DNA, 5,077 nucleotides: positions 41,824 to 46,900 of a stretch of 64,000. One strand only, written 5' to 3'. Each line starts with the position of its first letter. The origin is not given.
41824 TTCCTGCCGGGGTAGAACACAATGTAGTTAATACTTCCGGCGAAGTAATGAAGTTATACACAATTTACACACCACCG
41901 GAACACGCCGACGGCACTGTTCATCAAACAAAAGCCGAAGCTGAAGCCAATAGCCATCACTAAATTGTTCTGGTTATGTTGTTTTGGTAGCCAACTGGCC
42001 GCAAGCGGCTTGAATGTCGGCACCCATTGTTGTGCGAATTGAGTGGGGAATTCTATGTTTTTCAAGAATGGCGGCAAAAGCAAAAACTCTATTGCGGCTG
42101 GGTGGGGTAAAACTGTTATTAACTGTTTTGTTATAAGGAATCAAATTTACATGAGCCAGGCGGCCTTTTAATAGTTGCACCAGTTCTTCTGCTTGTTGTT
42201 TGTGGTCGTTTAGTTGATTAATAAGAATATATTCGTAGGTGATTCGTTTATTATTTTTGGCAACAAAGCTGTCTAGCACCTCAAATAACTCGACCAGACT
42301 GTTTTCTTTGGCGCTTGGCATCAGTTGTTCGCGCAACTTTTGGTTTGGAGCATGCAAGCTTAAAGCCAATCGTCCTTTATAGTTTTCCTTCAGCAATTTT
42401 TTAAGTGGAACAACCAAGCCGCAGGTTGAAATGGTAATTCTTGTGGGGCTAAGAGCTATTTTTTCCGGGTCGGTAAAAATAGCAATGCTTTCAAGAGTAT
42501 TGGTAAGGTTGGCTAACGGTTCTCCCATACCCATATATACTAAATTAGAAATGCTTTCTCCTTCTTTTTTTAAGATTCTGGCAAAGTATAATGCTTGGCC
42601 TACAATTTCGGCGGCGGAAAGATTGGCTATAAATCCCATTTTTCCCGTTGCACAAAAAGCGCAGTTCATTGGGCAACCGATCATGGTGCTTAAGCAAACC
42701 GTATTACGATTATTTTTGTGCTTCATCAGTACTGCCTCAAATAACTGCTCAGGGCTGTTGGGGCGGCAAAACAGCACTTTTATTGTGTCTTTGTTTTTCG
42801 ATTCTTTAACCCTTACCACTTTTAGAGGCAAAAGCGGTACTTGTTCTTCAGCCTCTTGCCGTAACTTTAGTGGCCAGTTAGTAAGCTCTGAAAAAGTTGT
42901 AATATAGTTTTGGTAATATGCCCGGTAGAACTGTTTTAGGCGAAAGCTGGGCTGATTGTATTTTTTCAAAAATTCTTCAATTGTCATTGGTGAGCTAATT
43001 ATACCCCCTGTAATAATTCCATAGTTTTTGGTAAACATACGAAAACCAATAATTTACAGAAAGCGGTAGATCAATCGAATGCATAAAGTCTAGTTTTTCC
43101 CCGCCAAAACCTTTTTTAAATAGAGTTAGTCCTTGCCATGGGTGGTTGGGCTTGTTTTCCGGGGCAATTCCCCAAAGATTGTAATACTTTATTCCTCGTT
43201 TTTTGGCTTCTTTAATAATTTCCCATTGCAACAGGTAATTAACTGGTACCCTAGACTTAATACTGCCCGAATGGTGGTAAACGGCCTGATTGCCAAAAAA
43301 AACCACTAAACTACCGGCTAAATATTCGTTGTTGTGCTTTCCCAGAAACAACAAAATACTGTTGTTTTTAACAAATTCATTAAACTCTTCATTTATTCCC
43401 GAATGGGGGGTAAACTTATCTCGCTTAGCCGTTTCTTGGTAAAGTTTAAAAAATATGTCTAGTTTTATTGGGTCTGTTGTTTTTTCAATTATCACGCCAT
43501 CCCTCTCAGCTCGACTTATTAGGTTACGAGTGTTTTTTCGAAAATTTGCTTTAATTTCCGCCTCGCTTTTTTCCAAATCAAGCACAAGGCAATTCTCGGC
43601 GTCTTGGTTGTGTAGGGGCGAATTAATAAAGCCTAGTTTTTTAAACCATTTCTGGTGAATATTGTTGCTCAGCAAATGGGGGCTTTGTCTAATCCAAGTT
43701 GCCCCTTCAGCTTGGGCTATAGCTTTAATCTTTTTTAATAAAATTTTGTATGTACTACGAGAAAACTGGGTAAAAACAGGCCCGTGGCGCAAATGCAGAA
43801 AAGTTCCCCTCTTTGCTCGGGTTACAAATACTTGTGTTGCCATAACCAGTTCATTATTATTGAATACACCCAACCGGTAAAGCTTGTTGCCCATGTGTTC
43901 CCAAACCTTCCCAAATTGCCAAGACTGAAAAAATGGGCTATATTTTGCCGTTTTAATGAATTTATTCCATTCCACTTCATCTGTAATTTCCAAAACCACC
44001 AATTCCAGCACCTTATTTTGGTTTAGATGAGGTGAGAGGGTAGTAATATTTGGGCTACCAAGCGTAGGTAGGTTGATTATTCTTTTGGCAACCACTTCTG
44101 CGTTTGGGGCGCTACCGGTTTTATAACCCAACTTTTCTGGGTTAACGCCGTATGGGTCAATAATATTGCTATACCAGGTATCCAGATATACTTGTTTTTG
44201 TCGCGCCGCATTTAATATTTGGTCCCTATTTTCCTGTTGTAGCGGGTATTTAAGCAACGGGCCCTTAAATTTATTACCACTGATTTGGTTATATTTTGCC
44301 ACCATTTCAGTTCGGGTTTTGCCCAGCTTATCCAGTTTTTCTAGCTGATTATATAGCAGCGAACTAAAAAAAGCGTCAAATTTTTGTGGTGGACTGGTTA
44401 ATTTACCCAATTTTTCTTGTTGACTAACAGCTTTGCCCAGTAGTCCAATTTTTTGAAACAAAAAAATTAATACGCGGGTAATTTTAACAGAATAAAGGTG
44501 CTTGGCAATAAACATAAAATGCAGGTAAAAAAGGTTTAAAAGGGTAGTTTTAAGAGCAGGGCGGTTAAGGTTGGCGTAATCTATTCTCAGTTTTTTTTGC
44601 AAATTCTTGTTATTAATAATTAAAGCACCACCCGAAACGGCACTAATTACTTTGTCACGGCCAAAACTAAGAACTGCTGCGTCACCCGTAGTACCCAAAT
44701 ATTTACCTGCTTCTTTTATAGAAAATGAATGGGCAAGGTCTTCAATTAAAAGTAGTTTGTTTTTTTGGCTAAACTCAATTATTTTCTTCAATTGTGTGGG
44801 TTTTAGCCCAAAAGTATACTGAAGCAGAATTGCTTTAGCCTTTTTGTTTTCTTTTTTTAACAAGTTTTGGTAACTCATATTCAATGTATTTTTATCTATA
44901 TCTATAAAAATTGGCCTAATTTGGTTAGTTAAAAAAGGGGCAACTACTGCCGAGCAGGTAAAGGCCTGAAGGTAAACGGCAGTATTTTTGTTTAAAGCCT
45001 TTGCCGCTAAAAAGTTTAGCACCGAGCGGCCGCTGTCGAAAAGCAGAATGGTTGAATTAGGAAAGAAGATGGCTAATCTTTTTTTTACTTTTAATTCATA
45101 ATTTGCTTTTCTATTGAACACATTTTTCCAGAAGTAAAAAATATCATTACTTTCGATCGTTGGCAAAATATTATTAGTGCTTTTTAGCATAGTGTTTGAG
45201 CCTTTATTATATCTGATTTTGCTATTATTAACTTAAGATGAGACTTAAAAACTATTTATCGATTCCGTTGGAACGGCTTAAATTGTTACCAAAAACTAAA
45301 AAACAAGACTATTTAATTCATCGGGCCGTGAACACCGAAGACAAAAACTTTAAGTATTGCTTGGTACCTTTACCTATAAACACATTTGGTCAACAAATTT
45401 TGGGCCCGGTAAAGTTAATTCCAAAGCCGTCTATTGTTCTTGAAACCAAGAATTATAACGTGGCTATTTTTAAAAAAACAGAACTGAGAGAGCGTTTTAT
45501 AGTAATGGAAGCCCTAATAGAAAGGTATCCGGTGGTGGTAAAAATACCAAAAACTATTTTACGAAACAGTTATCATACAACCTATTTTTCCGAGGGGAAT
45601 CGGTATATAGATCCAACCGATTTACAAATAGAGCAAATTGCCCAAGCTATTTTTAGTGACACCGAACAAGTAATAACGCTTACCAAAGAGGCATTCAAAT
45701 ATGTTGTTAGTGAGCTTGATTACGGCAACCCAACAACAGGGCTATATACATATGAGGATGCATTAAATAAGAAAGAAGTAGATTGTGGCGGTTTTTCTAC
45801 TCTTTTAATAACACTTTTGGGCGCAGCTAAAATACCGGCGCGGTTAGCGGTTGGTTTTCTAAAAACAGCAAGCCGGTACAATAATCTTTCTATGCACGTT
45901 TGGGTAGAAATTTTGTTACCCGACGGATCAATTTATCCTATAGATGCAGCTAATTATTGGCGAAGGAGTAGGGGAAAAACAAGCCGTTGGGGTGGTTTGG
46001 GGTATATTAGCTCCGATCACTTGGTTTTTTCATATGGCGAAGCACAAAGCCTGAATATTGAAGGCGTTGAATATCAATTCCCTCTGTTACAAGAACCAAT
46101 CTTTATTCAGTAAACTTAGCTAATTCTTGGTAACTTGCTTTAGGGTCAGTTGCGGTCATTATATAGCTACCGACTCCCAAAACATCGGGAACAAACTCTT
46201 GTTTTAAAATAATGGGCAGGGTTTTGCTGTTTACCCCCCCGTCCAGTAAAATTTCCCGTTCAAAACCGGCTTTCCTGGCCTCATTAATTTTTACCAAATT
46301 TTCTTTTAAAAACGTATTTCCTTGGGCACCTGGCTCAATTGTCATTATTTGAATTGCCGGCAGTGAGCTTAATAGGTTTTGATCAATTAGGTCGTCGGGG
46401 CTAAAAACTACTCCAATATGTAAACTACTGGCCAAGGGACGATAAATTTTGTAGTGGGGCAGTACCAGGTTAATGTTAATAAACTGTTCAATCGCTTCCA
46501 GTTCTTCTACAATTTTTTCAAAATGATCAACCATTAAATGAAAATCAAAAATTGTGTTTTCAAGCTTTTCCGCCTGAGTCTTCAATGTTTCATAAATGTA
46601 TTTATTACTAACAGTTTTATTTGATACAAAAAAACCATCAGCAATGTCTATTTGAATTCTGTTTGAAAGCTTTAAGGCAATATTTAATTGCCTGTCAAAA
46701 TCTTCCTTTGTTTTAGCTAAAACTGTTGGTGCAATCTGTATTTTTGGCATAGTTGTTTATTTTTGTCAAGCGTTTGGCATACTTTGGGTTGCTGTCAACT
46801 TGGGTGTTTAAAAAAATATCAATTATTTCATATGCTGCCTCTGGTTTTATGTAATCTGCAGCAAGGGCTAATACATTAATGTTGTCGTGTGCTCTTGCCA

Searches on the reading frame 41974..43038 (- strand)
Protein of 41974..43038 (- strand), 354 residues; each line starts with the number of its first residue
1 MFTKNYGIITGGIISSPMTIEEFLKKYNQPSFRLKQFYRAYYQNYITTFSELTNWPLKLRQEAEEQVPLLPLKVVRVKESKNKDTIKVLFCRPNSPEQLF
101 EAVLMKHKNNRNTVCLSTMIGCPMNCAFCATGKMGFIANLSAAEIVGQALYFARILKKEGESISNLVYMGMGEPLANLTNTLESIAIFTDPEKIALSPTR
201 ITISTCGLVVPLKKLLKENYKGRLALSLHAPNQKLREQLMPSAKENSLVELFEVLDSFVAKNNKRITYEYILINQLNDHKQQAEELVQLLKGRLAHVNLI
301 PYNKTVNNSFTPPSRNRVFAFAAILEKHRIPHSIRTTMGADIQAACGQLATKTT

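Call 23: search_protein_families(library=pfam, proteins=[window:41974-43038:-], max_evalue=0.001)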
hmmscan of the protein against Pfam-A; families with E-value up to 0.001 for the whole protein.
window:41974-43038:- (354 aa): 2 families
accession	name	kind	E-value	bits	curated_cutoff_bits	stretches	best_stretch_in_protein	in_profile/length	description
PF04055.27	Radical_SAM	-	1.3e-11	45.4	29.5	1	117-280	2-158/166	Radical SAM superfamily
PF21016.3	RlmN_N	-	0.0002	21.5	24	1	19-65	10-56/60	Ribosomal RNA large subunit methyltransferase N-terminal domain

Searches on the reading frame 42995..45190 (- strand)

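Call 7: search_protein_families(library=pfam, proteins=[window:42995-45190:-], max_evalue=0.001)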
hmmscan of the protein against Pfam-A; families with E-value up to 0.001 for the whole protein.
window:42995-45190:- (731 aa): 3 families
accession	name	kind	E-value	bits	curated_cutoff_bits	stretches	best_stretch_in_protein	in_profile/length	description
PF02388.22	FemAB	-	1.1e-31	110.5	24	3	620-717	303-401/406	FemAB family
PF01041.23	DegT_DnrJ_EryC1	-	6.5e-31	108.3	19.8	1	60-376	55-343/360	DegT/DnrJ/EryC1/StrS aminotransferase family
PF13480.13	Acetyltransf_6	-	1.5e-07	32.1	22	1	549-674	2-136/143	Acetyltransferase (GNAT) domain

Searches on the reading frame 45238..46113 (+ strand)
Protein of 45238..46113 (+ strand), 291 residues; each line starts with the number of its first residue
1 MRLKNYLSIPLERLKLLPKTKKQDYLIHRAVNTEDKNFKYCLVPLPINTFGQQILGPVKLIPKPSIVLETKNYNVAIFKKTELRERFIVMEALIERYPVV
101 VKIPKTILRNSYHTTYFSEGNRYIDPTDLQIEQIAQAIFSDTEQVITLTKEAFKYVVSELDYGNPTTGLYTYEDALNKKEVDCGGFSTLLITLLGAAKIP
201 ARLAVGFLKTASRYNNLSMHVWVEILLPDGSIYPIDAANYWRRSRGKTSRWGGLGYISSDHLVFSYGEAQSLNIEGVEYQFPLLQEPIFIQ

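Call 80: search_protein_families(library=pfam, proteins=[window:45238-46113:+], max_evalue=0.001)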
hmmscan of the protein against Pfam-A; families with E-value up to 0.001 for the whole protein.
window:45238-46113:+ (291 aa): 1 family
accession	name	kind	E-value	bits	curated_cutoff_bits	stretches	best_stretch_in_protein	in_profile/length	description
PF01841.26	Transglut_core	-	9.1e-13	48.9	23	1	133-237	2-108/108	Transglutaminase-like superfamily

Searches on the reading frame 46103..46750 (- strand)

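Call 80: search_protein_families(library=pfam, proteins=[window:46103-46750:-], max_evalue=0.001)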
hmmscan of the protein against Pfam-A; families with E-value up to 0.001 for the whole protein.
window:46103-46750:- (215 aa): 1 family
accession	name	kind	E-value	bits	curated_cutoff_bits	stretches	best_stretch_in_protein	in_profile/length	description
PF00834.25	Ribul_P_3_epim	-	4.5e-20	72.3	21.1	1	6-196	2-196/198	Ribulose-phosphate 3 epimerase family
